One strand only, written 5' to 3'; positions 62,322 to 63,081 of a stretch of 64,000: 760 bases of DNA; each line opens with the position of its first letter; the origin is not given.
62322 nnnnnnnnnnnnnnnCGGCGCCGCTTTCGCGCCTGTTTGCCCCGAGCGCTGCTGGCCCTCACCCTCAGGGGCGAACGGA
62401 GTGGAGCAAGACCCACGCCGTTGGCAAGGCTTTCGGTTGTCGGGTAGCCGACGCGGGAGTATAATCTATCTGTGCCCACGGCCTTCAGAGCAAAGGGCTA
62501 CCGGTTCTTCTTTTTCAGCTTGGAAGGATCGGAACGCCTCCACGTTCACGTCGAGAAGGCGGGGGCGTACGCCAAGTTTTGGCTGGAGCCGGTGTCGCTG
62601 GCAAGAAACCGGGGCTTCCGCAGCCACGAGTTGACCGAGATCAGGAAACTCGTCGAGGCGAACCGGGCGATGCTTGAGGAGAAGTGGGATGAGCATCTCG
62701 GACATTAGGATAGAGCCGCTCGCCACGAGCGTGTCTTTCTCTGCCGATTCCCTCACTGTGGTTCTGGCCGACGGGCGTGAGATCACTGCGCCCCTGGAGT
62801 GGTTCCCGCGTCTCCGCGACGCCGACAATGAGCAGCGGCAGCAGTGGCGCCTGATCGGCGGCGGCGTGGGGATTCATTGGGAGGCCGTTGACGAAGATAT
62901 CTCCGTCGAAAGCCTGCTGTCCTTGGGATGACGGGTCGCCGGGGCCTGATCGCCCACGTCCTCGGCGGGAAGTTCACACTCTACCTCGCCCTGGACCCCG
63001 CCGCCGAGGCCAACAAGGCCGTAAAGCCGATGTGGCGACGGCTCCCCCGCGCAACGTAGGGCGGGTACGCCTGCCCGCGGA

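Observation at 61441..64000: Edge of an accessory island: IS remnant, TA-like cassette bracketed by direct repeats, and a low-GC foreign gene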

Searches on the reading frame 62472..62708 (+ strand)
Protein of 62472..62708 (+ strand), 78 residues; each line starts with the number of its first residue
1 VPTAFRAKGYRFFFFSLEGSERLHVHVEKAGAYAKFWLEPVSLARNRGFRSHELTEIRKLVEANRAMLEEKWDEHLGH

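Call 7: search_protein_families(library=pfam, proteins=[window:62472-62708:+], max_evalue=0.1)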
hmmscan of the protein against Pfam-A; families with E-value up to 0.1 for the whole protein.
window:62472-62708:+ (78 aa): 1 family
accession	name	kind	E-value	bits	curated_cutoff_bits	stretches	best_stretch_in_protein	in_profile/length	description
PF13711.11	DUF4160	-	4.4e-18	65.7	23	1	9-72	1-64/65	Domain of unknown function (DUF4160)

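Call 8: search_protein_families(library=padloc, proteins=[window:62472-62708:+], max_evalue=0.1)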
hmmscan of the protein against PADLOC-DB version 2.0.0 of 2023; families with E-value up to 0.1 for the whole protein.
window:62472-62708:+ (78 aa): 0 families

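Call 9: search_protein_families(library=ncbifam, proteins=[window:62472-62708:+], max_evalue=0.1)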
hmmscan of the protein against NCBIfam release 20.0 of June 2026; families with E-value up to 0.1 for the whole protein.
window:62472-62708:+ (78 aa): 0 families

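Call 11: find_encoding_contigs(protein=window:62472-62708:+, flank=10000, max_places=6)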
Protein window:62472-62708:+ (78 aa): no gene with exactly this product is on record in the collection.

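Call 71: search_solved_structures(query=window:62472-62708:+, max_evalue=1)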
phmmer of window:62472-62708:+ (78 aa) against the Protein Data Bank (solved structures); distinct sequences matched with E-value up to 1: 1.
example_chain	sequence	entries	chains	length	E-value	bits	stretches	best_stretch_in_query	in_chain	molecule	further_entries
3oir_A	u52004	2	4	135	0.26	15.1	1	11-40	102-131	SULFATE TRANSPORTER SULFATE TRANSPORTER FAMILY PROTEIN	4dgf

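Call 79: find_homologous_proteins(query=window:62472-62708:+, max_evalue=0.00001)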
Query window:62472-62708:+ (78 aa): 289 proteins with E <= 0.00001 among 289 candidates; the best 120 are listed.
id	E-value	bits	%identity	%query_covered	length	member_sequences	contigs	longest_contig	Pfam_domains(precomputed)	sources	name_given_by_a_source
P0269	9.6e-46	171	100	100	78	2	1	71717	PF13711.12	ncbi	-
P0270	1.4e-30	123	68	100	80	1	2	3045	PF13711.12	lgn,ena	-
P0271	5.1e-30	121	69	99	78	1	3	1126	PF13711.12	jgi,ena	-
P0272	6.5e-30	120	71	99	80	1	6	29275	PF13711.12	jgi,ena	-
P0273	6.6e-30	120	70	97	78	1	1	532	PF13711.12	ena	-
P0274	9.7e-30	120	70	99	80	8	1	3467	PF13711.12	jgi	jgi:hypothetical protein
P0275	1.6e-29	119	68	97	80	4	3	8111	PF13711.12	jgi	jgi:hypothetical protein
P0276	1.7e-29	119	68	100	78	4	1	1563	PF13711.12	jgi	-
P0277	3.5e-29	118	69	99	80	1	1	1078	PF13711.12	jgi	jgi:hypothetical protein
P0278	3.7e-29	118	72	97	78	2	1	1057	PF13711.12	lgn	-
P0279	4.8e-29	118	71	100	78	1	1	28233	PF13711.12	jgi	-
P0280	7.5e-29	117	67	97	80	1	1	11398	PF13711.12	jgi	jgi:hypothetical protein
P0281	7.5e-29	117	69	99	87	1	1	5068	PF13711.12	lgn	-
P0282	7.9e-29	117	69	99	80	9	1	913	PF13711.12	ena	-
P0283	2.1e-28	116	70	97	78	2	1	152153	PF13711.12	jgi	-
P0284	2.9e-28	115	69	99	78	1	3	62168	PF13711.12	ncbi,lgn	-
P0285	3.4e-28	115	71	96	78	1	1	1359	PF13711.12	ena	-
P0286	3.4e-28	115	66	99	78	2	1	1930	PF13711.12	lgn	-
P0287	3.7e-28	115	66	99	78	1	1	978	PF13711.12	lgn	-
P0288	3.7e-28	115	67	97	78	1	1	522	PF13711.12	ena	-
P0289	4.0e-28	115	69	99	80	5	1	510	PF13711.12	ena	-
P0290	7.3e-28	114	71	97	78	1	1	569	PF13711.12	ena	-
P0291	9.5e-28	114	68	99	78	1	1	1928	PF13711.12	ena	-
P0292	2.0e-27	112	69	99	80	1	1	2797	PF13711.12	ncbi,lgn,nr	ncbi:MAG: DUF4160 domain-containing protein [Candidatus Nealsonbacteria bacterium]|nr:DUF4160 domain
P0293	3.1e-27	112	68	97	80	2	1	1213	PF13711.12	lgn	-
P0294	4.2e-27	111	69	95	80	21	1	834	PF13711.12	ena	-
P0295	4.6e-27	111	67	96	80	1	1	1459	PF13711.12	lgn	-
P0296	5.4e-27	111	64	99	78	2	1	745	PF13711.12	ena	-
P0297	6.9e-27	111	66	97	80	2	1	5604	PF13711.12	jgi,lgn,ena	-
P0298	7.5e-27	111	64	99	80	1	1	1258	PF13711.12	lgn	-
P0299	1.2e-26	110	69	99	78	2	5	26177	PF13711.12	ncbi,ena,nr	ncbi:MAG: DUF4160 domain-containing protein [Planctomycetes bacterium]|nr:DUF4160 domain-containing 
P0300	1.2e-26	110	68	99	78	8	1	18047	PF13711.12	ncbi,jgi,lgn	-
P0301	1.3e-26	110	68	97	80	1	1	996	PF13711.12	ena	-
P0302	1.5e-26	110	70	95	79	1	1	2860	PF13711.12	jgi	-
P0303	1.8e-26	109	66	97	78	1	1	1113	PF13711.12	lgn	-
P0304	2.1e-26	109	68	95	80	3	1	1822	PF13711.12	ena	-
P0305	2.3e-26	109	65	99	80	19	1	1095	PF13711.12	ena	-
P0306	2.6e-26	109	68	97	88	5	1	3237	PF13711.12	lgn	-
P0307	2.6e-26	109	65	99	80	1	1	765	PF13711.12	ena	-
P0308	2.8e-26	109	68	99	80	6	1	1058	PF13711.12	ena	-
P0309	2.9e-26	109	68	100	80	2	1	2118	PF13711.12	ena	-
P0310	3.8e-26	108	64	99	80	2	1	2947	PF13711.12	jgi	-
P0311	4.6e-26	108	64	97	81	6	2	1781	PF13711.12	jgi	jgi:hypothetical protein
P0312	5.2e-26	108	66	99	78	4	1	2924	PF13711.12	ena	-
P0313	5.7e-26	108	64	97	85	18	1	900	PF13711.12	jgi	jgi:hypothetical protein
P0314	6.6e-26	108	68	95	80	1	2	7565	PF13711.12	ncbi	-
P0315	6.7e-26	108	62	100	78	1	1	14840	PF13711.12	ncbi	-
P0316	8.7e-26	107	68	99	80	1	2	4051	PF13711.12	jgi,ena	-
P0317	9.5e-26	107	64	97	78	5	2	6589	PF13711.12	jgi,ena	jgi:hypothetical protein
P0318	1.0e-25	107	68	99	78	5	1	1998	PF13711.12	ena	-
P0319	1.1e-25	107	68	99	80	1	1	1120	PF13711.12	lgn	-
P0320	1.1e-25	107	62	100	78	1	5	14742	PF13711.12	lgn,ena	-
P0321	1.4e-25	107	61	99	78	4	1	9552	PF13711.12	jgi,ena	jgi:hypothetical protein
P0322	1.4e-25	107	65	99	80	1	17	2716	PF13711.12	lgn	-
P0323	1.6e-25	106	66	99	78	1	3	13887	PF13711.12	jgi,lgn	-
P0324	1.6e-25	106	62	99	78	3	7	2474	PF13711.12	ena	-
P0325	1.7e-25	106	63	96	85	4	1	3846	PF13711.12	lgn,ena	-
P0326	2.3e-25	106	62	99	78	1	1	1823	PF13711.12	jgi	jgi:hypothetical protein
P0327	2.5e-25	106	64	99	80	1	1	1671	PF13711.12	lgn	-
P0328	2.6e-25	106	64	97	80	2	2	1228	PF13711.12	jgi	-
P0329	2.7e-25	106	68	99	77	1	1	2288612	PF13711.12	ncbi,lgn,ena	-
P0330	3.4e-25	105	63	97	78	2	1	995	PF13711.12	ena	-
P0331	3.5e-25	105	66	97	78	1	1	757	PF13711.12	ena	-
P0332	3.5e-25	105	66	97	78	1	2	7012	PF13711.12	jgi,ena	-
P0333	4.0e-25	105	64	99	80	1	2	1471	PF13711.12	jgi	jgi:hypothetical protein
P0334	4.4e-25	105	61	99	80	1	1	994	PF13711.12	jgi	jgi:hypothetical protein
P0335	5.4e-25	105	62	99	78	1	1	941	PF13711.12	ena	-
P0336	5.8e-25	105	66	97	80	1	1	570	PF13711.12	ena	-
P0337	7.6e-25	104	64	97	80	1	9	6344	PF13711.12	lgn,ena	-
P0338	1.0e-24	104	64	99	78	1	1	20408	PF13711.12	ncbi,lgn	ncbi:MAG: DUF4160 domain-containing protein [Phycisphaerae bacterium]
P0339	1.0e-24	104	60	100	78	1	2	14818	PF13711.12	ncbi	-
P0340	1.2e-24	104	68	91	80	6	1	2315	PF13711.12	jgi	jgi:hypothetical protein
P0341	1.7e-24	103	63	97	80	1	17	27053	PF13711.12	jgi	jgi:hypothetical protein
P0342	1.7e-24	103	63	97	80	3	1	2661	PF13711.12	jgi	jgi:hypothetical protein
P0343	2.0e-24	103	62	99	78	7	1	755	PF13711.12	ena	-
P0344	2.0e-24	103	59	100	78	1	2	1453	PF13711.12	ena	-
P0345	2.0e-24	103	61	99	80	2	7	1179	PF13711.12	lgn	-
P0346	2.0e-24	103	59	100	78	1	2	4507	PF13711.12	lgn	-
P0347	2.2e-24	103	64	97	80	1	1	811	PF13711.12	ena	-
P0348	2.2e-24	103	64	99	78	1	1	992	PF13711.12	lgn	-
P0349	2.2e-24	103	62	97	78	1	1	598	PF13711.12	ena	-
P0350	2.3e-24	103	64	99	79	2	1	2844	PF13711.12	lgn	-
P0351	2.4e-24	103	66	97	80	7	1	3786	PF13711.12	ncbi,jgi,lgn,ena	-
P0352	2.7e-24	103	65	91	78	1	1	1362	PF13711.12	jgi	jgi:hypothetical protein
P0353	2.9e-24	102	64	99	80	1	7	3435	PF13711.12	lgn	-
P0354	2.9e-24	102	62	100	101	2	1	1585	PF13711.12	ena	-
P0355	2.9e-24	102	62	99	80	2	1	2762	PF13711.12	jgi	-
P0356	2.9e-24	102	62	99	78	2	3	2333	PF13711.12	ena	-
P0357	3.0e-24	102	58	99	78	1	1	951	PF13711.12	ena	-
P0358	3.2e-24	102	60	99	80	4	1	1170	PF13711.12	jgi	-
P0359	3.5e-24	102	64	97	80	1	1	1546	PF13711.12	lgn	-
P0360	3.6e-24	102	58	100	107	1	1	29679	PF13711.12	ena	-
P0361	4.3e-24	102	62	99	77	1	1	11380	PF13711.12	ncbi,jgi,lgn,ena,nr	ncbi:MAG TPA: DUF4160 domain-containing protein [Phycisphaerae bacterium]|nr:DUF4160 domain-containi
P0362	4.9e-24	102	61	99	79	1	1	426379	PF13711.12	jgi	jgi:Domain of unknown function (DUF4160)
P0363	5.1e-24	102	63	100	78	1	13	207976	PF13711.12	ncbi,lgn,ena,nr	ncbi:MAG TPA: DUF4160 domain-containing protein [Firmicutes bacterium]|nr:DUF4160 domain-containing 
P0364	5.5e-24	102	64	99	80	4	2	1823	PF13711.12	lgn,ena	-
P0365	6.1e-24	101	64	99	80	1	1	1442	PF13711.12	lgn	-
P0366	6.8e-24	101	62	97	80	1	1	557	PF13711.12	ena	-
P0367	7.4e-24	101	62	99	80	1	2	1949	PF13711.12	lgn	-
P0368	7.8e-24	101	62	99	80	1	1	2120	PF13711.12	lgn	-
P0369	7.9e-24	101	58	100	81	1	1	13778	PF13711.12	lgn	-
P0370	9.5e-24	101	63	97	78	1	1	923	PF13711.12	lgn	-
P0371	9.5e-24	101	60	99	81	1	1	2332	PF13711.12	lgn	-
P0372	9.9e-24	101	60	99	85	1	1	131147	PF13711.12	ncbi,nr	ncbi:MAG: DUF4160 domain-containing protein [Kofleriaceae bacterium]|nr:DUF4160 domain-containing pr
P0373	1.0e-23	101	61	99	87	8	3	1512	PF13711.12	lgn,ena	-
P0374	1.1e-23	101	60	99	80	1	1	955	PF13711.12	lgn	-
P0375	1.2e-23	100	63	97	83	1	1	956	PF13711.12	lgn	-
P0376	1.2e-23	100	62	99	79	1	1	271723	PF13711.12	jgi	jgi:hypothetical protein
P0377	1.3e-23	100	61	99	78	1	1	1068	PF13711.12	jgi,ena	jgi:hypothetical protein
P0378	1.4e-23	100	60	99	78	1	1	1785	PF13711.12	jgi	-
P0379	1.4e-23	100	58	100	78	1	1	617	PF13711.12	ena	-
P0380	1.6e-23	100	63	97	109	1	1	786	PF13711.12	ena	-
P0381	1.7e-23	100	62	99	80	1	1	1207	PF13711.12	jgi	jgi:hypothetical protein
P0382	1.7e-23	100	61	97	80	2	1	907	PF13711.12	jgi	jgi:Domain of unknown function (DUF4160)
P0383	1.9e-23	100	62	97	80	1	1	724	PF13711.12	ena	-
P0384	2.4e-23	100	62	99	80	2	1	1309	PF13711.12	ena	-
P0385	2.9e-23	99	64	92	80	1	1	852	PF13711.12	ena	-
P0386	3.0e-23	99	59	95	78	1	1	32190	PF13711.12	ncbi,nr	ncbi:MAG: DUF4160 domain-containing protein [Magnetococcales bacterium]|nr:DUF4160 domain-containing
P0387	3.6e-23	99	61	99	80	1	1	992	PF13711.12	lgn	-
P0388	3.6e-23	99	60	100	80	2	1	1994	PF13711.12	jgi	jgi:Domain of unknown function (DUF4160)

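Call 80: find_encoding_contigs(protein=P0269, flank=10000, max_places=4)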
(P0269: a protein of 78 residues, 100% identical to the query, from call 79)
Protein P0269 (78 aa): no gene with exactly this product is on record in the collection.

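Call 81: list_cluster_members(proteins=[P0269])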
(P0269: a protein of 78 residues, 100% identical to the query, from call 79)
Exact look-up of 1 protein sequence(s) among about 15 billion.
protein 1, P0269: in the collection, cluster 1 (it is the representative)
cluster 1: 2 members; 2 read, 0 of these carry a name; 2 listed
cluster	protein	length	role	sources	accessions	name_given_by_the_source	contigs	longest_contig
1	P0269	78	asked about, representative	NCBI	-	-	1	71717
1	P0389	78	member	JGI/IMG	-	-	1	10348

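Call 82: find_encoding_contigs(protein=P0389, flank=10000, max_places=4)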
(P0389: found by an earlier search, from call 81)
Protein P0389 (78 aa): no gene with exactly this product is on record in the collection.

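Call 86: find_encoding_contigs(protein=P0272, flank=4000, max_places=6)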
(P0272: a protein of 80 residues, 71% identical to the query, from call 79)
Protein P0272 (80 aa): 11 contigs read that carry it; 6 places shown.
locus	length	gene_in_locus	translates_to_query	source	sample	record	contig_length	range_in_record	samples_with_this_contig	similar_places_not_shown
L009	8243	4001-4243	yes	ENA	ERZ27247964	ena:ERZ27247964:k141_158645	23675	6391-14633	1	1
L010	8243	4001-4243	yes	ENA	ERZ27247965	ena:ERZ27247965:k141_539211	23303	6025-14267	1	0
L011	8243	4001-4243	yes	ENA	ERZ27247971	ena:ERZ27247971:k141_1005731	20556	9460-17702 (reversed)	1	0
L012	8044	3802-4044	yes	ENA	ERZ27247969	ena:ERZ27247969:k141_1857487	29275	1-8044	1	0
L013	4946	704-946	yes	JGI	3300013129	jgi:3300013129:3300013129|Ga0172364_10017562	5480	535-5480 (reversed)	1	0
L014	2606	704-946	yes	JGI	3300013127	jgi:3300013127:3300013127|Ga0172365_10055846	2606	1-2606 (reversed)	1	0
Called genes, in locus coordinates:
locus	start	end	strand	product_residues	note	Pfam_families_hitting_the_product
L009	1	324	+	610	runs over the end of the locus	PF00664:ABC_membrane, PF00005:ABC_tran, PF02463:SMC_N (faint)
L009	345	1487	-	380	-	PF10555:MraY_sig1 (weak), PF00953:Glycos_transf_4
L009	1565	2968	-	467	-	PF01225:Mur_ligase, PF08245:Mur_ligase_M, PF02875:Mur_ligase_C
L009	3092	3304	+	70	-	PF15919:HicB_lk_antitox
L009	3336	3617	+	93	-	PF14076:DUF4258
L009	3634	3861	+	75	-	-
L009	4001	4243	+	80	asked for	PF13711:DUF4160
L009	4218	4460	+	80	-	PF10387:DUF2442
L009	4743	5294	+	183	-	-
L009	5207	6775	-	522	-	PF01225:Mur_ligase, PF08245:Mur_ligase_M, PF02875:Mur_ligase_C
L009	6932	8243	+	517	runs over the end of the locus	PF01841:Transglut_core, PF13471:Transglut_core3 (weak)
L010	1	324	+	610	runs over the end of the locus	PF00664:ABC_membrane, PF00005:ABC_tran, PF02463:SMC_N (faint)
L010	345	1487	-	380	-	PF10555:MraY_sig1 (weak), PF00953:Glycos_transf_4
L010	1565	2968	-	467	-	PF01225:Mur_ligase, PF08245:Mur_ligase_M, PF02875:Mur_ligase_C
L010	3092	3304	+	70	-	PF15919:HicB_lk_antitox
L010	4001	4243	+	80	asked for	PF13711:DUF4160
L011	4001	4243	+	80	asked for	PF13711:DUF4160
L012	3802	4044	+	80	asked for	PF13711:DUF4160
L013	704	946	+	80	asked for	PF13711:DUF4160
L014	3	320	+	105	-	?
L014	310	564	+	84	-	-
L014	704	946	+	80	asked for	PF13711:DUF4160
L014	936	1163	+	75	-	PF10387:DUF2442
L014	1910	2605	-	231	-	?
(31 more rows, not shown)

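Call 87: find_encoding_contigs(protein=P0299, flank=4000, max_places=5)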
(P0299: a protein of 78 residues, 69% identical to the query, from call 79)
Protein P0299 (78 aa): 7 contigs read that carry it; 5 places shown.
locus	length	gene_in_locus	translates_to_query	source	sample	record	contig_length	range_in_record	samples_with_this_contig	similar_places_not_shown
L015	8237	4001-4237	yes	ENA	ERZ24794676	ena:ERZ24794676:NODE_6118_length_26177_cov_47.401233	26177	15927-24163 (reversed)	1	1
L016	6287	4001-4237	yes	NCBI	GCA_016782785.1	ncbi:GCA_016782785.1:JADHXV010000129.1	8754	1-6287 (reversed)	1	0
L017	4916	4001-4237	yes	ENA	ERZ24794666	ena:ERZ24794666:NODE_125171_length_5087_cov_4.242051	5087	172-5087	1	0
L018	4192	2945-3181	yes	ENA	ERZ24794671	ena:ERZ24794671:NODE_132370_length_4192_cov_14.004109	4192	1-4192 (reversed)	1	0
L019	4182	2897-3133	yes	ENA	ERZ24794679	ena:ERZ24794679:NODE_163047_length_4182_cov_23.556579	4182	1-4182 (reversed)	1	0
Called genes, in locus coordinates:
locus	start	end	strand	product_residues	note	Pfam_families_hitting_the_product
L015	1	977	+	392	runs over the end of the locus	-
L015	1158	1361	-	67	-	-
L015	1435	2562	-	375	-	PF01979:Amidohydro_1, PF07969:Amidohydro_3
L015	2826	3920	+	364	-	PF00180:Iso_dh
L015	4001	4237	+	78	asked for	PF13711:DUF4160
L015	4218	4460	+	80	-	PF10387:DUF2442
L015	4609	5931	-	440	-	PF01408:GFO_IDH_MocA, PF19051:GFO_IDH_MocA_C2, PF22725:GFO_IDH_MocA_C3 (faint)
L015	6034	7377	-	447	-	PF01408:GFO_IDH_MocA, PF19051:GFO_IDH_MocA_C2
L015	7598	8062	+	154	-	PF00583:Acetyltransf_1, PF13527:Acetyltransf_9, PF13673:Acetyltransf_10, PF13508:Acetyltransf_7, PF08445:FR47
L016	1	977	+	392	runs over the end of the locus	-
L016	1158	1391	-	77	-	-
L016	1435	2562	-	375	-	PF01979:Amidohydro_1, PF07969:Amidohydro_3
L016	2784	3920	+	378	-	PF00180:Iso_dh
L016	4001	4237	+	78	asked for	PF13711:DUF4160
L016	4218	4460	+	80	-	PF10387:DUF2442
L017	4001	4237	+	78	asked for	PF13711:DUF4160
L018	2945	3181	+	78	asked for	PF13711:DUF4160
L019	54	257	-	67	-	-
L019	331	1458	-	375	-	PF01979:Amidohydro_1, PF07969:Amidohydro_3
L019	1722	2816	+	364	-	PF00180:Iso_dh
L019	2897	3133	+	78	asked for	PF13711:DUF4160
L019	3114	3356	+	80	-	PF10387:DUF2442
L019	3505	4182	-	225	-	?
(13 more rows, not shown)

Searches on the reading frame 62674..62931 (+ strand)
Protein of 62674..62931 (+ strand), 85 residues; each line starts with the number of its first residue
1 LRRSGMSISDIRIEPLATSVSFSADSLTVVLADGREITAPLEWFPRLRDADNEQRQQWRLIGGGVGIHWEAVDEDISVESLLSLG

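Call 7: search_protein_families(library=pfam, proteins=[window:62674-62931:+], max_evalue=0.1)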
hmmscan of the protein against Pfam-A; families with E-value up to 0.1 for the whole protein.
window:62674-62931:+ (85 aa): 1 family
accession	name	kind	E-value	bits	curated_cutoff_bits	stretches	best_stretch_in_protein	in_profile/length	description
PF10387.14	DUF2442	-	3.2e-21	75.7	23.9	1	17-83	1-68/72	Protein of unknown function (DUF2442)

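Call 8: search_protein_families(library=padloc, proteins=[window:62674-62931:+], max_evalue=0.1)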
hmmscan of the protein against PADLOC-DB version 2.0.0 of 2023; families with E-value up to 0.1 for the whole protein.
window:62674-62931:+ (85 aa): 0 families

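Call 9: search_protein_families(library=ncbifam, proteins=[window:62674-62931:+], max_evalue=0.1)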
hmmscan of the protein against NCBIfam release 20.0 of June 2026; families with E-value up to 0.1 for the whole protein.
window:62674-62931:+ (85 aa): 0 families

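Call 70: search_solved_structures(query=window:62689-62931:+, max_evalue=1)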
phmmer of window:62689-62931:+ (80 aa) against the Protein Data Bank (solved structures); distinct sequences matched with E-value up to 1: 2.
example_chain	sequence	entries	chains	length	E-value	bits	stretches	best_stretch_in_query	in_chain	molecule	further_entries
3k8r_A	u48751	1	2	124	0.00052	23.3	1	9-77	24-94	Uncharacterized protein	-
2x8n_A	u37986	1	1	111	0.064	16.6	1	22-77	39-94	CV0863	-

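Call 96: list_cluster_members(proteins=[window:62689-62931:+, window:62674-62931:+, window:59624-61441:-, window:63197-63904:-, window:62007-62336:+])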
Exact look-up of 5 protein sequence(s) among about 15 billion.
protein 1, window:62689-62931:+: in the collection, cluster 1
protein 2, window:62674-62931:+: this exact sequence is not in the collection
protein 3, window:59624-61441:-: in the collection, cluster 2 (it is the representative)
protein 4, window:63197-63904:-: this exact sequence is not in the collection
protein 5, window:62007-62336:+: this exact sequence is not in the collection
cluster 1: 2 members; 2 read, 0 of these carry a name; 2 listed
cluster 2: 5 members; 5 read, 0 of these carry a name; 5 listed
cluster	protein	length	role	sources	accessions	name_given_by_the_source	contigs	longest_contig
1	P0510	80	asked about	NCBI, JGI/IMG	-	-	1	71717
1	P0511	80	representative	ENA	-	-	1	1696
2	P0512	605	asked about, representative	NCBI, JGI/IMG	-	-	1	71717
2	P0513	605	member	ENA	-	-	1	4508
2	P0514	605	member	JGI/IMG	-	-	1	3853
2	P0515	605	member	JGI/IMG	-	-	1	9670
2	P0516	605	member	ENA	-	-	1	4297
